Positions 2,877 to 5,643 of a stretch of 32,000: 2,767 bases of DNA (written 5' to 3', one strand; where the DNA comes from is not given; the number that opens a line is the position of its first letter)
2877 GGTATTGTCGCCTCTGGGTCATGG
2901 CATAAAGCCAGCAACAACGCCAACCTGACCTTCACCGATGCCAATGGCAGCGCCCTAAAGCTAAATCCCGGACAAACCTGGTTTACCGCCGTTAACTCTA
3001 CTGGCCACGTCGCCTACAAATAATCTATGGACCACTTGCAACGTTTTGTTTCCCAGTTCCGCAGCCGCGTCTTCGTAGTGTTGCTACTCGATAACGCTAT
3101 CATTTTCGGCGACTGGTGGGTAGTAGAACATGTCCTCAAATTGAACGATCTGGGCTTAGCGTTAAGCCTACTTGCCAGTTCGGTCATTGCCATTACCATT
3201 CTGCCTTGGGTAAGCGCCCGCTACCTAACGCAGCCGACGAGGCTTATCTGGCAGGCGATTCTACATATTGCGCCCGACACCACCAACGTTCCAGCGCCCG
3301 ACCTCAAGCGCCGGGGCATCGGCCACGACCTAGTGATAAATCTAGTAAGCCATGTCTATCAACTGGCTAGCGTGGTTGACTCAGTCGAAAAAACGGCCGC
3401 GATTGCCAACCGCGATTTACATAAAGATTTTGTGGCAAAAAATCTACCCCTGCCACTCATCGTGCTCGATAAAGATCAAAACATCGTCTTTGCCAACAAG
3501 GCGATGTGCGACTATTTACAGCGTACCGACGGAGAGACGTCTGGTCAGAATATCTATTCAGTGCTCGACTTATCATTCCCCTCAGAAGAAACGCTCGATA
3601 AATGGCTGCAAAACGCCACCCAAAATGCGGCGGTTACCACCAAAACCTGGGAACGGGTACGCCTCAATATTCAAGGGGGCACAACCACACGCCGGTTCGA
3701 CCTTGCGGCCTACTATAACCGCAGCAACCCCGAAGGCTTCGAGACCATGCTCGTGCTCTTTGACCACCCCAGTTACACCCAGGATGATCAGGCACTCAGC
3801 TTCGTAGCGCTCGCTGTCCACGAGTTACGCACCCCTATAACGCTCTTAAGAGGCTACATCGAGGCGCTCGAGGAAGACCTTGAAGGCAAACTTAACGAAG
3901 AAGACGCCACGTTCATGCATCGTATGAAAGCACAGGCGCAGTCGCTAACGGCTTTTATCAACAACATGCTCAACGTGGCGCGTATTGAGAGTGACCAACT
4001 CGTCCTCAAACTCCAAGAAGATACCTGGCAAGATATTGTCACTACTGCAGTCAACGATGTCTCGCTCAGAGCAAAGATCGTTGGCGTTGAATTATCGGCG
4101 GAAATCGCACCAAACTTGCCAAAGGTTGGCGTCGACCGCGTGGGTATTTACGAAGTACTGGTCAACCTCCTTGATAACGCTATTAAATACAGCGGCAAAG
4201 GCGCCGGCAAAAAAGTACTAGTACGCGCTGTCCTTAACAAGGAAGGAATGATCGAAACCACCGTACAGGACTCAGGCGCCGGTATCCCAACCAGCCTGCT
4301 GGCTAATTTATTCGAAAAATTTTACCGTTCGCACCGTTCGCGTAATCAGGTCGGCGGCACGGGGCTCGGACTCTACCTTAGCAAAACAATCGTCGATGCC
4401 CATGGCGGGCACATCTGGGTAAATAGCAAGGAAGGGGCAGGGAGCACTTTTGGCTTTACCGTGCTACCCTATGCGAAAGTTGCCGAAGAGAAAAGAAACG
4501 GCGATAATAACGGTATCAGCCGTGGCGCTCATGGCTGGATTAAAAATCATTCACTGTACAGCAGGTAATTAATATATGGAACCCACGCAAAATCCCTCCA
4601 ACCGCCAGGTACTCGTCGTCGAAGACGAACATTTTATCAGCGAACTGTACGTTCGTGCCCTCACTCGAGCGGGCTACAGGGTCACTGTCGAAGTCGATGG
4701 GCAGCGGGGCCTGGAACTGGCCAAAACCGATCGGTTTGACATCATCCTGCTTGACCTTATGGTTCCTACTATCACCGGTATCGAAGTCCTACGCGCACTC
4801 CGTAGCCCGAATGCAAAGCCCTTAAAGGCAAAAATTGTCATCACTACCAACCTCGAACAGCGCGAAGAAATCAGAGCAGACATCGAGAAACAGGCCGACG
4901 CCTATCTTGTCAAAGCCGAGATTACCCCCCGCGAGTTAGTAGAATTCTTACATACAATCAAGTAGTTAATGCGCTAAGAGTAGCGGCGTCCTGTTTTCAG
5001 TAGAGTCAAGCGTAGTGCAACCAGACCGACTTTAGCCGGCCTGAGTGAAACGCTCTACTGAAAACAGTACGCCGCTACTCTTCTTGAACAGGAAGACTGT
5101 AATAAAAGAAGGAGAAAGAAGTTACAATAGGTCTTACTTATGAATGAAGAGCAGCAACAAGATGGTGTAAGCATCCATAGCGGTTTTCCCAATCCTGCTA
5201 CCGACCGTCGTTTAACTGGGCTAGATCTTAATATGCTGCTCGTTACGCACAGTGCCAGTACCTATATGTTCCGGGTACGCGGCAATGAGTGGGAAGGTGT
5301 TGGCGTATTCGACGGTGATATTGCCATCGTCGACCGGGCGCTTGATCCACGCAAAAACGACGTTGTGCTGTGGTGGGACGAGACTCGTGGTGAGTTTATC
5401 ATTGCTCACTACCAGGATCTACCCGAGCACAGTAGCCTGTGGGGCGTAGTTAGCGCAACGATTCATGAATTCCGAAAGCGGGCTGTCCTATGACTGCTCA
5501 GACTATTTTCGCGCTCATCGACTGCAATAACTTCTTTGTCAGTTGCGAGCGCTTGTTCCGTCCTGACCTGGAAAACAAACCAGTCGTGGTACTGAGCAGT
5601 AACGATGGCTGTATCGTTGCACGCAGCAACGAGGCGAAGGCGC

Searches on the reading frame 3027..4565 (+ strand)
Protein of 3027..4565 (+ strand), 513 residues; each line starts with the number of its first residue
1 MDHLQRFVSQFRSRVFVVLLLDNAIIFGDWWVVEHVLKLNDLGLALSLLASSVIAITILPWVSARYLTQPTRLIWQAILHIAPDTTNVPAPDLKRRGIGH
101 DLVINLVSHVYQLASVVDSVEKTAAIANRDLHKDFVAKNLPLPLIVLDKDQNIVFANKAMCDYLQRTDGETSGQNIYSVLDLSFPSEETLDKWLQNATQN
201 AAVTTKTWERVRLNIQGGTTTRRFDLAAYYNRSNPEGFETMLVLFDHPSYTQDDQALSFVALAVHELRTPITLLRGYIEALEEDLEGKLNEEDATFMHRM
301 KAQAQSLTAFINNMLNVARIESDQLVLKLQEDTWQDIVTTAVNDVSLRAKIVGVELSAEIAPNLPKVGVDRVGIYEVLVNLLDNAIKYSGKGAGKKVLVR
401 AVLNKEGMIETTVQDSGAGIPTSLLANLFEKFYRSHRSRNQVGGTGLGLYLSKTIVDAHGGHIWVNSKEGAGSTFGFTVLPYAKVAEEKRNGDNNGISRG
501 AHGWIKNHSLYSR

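Call 35: find_homologous_proteins(query=window:3027-4565:+, max_evalue=1e-40)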
Query window:3027-4565:+ (513 aa): 2241 proteins with E <= 1e-40 among 8000 candidates; the best 120 are listed.
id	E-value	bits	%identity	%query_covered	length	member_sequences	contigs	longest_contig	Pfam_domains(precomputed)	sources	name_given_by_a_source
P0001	0.0e+0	1148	100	100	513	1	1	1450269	PF02518.32,PF00512.32,PF00989.32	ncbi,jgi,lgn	-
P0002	3.7e-284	960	80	100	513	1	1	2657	PF13188.14,PF02518.32,PF00512.32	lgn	-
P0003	1.1e-278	942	80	100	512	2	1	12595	PF13188.14,PF08448.17,PF02518.32,PF00512.32,PF00989.32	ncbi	-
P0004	1.7e-268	909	76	100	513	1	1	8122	PF02518.32,PF00512.32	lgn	-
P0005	2.6e-247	839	69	100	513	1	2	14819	PF02518.32,PF00512.32,PF00989.32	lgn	-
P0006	3.2e-245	832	72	100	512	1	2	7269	PF13581.13,PF02518.32,PF00512.32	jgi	jgi:signal transduction histidine kinase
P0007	1.2e-242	824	69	100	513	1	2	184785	PF02518.32,PF00512.32,PF00989.32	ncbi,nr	ncbi:MAG TPA: PAS domain-containing sensor histidine kinase [Patescibacteria group bacterium]|nr:PAS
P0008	4.7e-241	818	68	100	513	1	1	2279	PF02518.32,PF00512.32,PF00989.32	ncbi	-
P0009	1.2e-239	814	68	100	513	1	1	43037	PF02518.32,PF00512.32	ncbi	-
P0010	1.3e-238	810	68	100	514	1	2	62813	PF02518.32,PF00512.32,PF00989.32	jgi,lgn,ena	-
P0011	2.5e-238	809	69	100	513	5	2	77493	PF02518.32,PF00512.32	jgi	jgi:nitrogen-specific signal transduction histidine kinase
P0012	2.8e-238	809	68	100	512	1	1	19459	PF02518.32,PF00512.32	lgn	-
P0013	4.2e-238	809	68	100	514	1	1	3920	PF02518.32,PF00512.32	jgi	jgi:signal transduction histidine kinase/PAS domain-containing protein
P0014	1.0e-237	807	69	100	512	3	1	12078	PF02518.32,PF00512.32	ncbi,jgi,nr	ncbi:MAG TPA: PAS domain-containing sensor histidine kinase [Candidatus Saccharimonadales bacterium]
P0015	3.4e-237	806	66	100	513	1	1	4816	PF02518.32,PF00512.32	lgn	-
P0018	1.5e-235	800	69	100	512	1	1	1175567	PF08448.17,PF02518.32,PF00512.32,PF00989.32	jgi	jgi:signal transduction histidine kinase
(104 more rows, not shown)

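Call 36: find_encoding_contigs(protein=P0001, flank=10000, max_places=10)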
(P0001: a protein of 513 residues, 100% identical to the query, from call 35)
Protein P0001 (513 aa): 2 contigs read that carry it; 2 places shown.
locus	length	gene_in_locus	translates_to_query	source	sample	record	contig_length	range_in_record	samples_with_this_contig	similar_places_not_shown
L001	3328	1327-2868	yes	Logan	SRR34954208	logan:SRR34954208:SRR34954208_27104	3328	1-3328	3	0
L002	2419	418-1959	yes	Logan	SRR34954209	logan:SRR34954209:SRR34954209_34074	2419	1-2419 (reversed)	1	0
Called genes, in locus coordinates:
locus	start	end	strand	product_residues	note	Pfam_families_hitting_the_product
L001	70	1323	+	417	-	PF11258:DUF3048, PF17479:DUF3048_C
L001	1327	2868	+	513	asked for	PF00989:PAS (weak), PF00512:HisKA, PF02518:HATPase_c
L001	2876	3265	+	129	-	PF00072:Response_reg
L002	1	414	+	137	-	?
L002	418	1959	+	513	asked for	PF00989:PAS (weak), PF00512:HisKA, PF02518:HATPase_c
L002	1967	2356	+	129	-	PF00072:Response_reg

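Call 37: find_encoding_contigs(protein=P0003, flank=10000, max_places=5)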
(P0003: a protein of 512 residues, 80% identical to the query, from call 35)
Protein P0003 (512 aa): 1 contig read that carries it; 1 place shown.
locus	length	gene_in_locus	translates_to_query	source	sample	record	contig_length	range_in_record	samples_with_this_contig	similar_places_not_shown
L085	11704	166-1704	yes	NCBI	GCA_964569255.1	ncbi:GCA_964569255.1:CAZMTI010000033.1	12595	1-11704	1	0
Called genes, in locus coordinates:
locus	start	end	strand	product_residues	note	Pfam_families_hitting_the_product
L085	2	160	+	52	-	?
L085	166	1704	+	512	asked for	PF13188:PAS_8 (weak), PF00989:PAS (weak), PF08448:PAS_4 (faint), PF00512:HisKA, PF02518:HATPase_c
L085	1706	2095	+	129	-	PF00072:Response_reg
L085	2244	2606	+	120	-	PF00717:Peptidase_S24 (weak)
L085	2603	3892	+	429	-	PF00817:IMS, PF11799:IMS_C, PF13438:DUF4113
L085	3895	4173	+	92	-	-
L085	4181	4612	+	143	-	PF02590:SPOUT_MTase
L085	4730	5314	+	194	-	PF06414:Zeta_toxin, PF13191:AAA_16 (faint), PF13671:AAA_33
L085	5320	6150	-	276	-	PF00459:Inositol_P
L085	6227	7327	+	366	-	-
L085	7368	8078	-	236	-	PF24827:AstE_AspA_cat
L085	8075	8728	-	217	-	-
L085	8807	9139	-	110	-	PF01371:Trp_repressor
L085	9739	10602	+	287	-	-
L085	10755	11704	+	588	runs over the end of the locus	PF00989:PAS, PF08448:PAS_4 (weak), PF13426:PAS_9 (faint), PF00512:HisKA, PF02518:HATPase_c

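Call 39: find_encoding_contigs(protein=P0004, flank=10000, max_places=5)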
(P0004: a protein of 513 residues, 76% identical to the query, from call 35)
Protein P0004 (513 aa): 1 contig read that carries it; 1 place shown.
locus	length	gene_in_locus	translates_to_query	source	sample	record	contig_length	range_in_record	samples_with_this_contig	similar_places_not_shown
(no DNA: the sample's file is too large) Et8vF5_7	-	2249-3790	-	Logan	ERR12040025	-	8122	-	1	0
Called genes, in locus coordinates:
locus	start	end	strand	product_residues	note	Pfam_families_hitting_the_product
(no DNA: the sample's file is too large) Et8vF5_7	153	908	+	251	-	PF03372:Exo_endo_phos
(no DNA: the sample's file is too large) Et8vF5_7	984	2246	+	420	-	PF11258:DUF3048, PF17479:DUF3048_C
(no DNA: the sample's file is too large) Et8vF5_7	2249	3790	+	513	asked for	PF00512:HisKA, PF02518:HATPase_c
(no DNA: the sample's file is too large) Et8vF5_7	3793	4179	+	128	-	PF00072:Response_reg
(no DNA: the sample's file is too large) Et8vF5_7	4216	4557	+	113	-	PF00717:Peptidase_S24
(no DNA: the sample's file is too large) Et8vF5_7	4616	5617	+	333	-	-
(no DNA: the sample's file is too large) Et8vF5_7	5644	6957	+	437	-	PF00817:IMS, PF11799:IMS_C, PF13438:DUF4113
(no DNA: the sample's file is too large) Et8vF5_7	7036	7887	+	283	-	PF01555:N6_N4_Mtase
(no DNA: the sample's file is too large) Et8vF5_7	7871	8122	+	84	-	?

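Call 40: find_encoding_contigs(protein=P0002, flank=10000, max_places=5)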
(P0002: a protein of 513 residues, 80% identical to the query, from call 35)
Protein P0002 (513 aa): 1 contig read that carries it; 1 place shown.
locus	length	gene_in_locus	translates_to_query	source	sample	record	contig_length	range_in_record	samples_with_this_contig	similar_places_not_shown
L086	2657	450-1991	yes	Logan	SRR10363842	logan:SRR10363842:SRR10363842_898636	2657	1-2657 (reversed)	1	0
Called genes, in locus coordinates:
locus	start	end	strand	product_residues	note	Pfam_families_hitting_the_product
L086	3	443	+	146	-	?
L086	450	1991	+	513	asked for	PF13188:PAS_8 (faint), PF00512:HisKA, PF02518:HATPase_c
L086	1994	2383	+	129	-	PF00072:Response_reg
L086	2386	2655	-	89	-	?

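Call 60: find_encoding_contigs(protein=P0018, flank=10000, max_places=3)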
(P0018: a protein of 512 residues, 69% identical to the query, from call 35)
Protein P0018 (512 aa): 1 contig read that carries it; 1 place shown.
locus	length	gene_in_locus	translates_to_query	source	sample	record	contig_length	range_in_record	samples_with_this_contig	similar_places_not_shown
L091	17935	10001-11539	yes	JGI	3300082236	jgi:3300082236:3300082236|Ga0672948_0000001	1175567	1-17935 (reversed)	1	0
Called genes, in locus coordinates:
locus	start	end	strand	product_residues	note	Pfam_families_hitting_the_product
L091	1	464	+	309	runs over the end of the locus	-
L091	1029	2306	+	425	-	PF04203:Sortase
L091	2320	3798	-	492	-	PF08308:PEGA (weak)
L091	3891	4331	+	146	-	PF00293:NUDIX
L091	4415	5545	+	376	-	PF14285:DUF4367 (weak)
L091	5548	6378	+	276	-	PF02517:Rce1-like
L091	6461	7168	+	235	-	-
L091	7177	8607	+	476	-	PF00749:tRNA-synt_1c, PF19269:Anticodon_2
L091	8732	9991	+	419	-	PF11258:DUF3048, PF17479:DUF3048_C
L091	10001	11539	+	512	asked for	PF00989:PAS (weak), PF08448:PAS_4 (weak), PF00512:HisKA, PF02518:HATPase_c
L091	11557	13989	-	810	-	-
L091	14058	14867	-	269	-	-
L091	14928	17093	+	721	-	-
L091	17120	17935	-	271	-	?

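Call 62: find_homologous_proteins(query=L091:1029-2303:+, max_evalue=1e-30)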
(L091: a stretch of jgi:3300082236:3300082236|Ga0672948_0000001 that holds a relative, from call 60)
Query L091:1029-2303:+ (425 aa): 3801 proteins with E <= 1e-30 among 8000 candidates; the best 120 are listed.
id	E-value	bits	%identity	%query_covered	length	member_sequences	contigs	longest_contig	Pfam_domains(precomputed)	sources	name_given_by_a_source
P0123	2.8e-290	981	100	100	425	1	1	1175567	PF04203.19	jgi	jgi:sortase A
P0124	1.9e-195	668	71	100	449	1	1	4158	PF04203.19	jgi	jgi:sortase A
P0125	7.2e-193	660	68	100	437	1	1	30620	PF04203.19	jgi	jgi:sortase A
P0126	1.3e-190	652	69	100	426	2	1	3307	PF04203.19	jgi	jgi:LPXTG-site transpeptidase (sortase) family protein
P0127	4.4e-190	650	68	100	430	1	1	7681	PF04203.19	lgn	-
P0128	7.2e-189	646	68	99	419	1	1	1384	PF04203.19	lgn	-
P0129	3.1e-187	641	68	100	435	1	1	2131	PF04203.19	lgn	-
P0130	1.8e-184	632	65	100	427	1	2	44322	PF04203.19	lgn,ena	-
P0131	1.2e-182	626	66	100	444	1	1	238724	PF04203.19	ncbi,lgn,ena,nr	ncbi:MAG TPA: class D sortase [Candidatus Saccharimonadales bacterium]|nr:class D sortase [Candidatu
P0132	7.5e-182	623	65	100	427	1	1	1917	PF04203.19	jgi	-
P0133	9.6e-182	623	67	100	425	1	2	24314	PF04203.19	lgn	-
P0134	1.7e-181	622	66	100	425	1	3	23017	PF04203.19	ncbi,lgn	-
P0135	2.4e-180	618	64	100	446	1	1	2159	PF04203.19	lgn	-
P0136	6.4e-178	610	65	100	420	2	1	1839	PF04203.19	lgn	-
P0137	9.2e-178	610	65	100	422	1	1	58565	PF04203.19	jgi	jgi:LPXTG-site transpeptidase (sortase) family protein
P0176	1.8e-162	559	61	100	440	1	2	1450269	PF04203.19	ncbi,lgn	-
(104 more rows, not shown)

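Call 63: find_encoding_contigs(protein=P0176, flank=10000, max_places=10)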
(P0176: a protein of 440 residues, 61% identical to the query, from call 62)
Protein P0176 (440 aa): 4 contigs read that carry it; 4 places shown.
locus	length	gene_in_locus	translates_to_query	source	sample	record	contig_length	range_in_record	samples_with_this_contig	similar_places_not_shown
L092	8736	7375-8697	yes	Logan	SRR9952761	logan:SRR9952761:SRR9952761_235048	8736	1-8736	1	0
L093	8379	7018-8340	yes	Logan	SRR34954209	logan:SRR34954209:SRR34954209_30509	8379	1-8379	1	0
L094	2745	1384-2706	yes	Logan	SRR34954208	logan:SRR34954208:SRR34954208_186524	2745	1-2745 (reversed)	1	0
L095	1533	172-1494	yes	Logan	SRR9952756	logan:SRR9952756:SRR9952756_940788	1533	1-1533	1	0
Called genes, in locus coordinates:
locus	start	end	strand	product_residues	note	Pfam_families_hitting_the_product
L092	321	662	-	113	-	-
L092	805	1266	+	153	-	PF00702:Hydrolase (faint), PF08282:Hydrolase_3 (faint), PF13344:Hydrolase_6 (weak)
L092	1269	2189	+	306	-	PF01368:DHH (faint)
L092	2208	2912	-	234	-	PF00696:AA_kinase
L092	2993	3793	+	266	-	PF03372:Exo_endo_phos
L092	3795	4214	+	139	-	PF12643:MazG-like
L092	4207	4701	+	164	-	PF00293:NUDIX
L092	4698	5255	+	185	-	-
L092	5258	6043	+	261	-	-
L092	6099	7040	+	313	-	-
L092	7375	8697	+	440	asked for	PF04203:Sortase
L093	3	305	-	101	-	?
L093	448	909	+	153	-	PF00702:Hydrolase (faint), PF08282:Hydrolase_3 (faint), PF13344:Hydrolase_6 (weak)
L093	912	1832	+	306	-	PF01368:DHH (faint)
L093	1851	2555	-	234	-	PF00696:AA_kinase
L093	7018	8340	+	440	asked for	PF04203:Sortase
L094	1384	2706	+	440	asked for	PF04203:Sortase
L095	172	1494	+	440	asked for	PF04203:Sortase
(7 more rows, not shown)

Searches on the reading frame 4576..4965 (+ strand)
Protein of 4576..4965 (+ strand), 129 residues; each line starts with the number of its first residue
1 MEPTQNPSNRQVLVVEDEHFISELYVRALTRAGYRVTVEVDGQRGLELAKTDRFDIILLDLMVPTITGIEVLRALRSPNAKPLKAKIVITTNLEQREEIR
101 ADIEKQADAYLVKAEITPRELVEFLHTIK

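Call 10: find_encoding_contigs(protein=window:4576-4965:+, flank=6000, max_places=10)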
Protein window:4576-4965:+ (129 aa): 3 contigs read that carry it; 2 places shown.
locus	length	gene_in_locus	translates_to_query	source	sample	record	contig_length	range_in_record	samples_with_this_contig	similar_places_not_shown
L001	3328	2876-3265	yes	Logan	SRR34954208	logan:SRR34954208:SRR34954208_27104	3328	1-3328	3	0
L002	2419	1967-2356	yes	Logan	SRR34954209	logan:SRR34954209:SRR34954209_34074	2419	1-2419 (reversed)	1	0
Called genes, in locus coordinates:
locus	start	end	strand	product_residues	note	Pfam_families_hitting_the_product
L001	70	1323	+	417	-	PF11258:DUF3048, PF17479:DUF3048_C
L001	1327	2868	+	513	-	PF00989:PAS (weak), PF00512:HisKA, PF02518:HATPase_c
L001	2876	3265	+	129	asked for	PF00072:Response_reg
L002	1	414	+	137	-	?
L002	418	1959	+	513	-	PF00989:PAS (weak), PF00512:HisKA, PF02518:HATPase_c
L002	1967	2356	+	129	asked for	PF00072:Response_reg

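Call 54: list_cluster_members(proteins=[P0001, window:4576-4962:+, window:1770-3020:+])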
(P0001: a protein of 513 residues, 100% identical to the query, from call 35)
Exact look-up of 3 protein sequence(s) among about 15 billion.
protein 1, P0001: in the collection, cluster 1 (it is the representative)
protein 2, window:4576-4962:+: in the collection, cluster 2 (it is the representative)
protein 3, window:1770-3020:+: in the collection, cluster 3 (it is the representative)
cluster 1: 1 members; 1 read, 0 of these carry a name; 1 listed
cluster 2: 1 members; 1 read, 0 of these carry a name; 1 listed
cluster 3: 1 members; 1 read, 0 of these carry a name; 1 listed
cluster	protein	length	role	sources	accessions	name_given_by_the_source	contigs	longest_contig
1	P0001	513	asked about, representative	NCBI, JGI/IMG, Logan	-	-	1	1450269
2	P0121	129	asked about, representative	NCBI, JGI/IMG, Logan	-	-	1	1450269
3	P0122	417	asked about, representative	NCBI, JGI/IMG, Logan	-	-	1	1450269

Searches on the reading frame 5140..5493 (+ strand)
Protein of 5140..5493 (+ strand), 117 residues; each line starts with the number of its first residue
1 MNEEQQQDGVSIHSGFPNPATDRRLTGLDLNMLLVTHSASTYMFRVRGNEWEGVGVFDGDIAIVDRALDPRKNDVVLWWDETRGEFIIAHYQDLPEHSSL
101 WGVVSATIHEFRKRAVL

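Call 85: find_encoding_contigs(protein=window:5140-5493:+, flank=3000, max_places=10)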
Protein window:5140-5493:+ (117 aa): 5 contigs read that carry it; 2 places shown.
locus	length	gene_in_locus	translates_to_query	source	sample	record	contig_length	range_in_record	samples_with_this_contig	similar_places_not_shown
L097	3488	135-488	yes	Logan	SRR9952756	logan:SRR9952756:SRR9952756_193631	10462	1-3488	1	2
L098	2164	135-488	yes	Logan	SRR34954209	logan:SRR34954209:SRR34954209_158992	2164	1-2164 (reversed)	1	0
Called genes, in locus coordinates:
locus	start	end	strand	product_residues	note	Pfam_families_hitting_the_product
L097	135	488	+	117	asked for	PF00717:Peptidase_S24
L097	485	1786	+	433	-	PF00817:IMS, PF11799:IMS_C, PF13438:DUF4113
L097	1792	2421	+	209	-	PF05711:TylF, PF13578:Methyltransf_24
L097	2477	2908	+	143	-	PF02590:SPOUT_MTase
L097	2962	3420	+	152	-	PF04205:FMN_bind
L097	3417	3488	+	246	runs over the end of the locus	PF02424:ApbE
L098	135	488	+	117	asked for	PF00717:Peptidase_S24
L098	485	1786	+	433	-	PF00817:IMS, PF11799:IMS_C, PF13438:DUF4113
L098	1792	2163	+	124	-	?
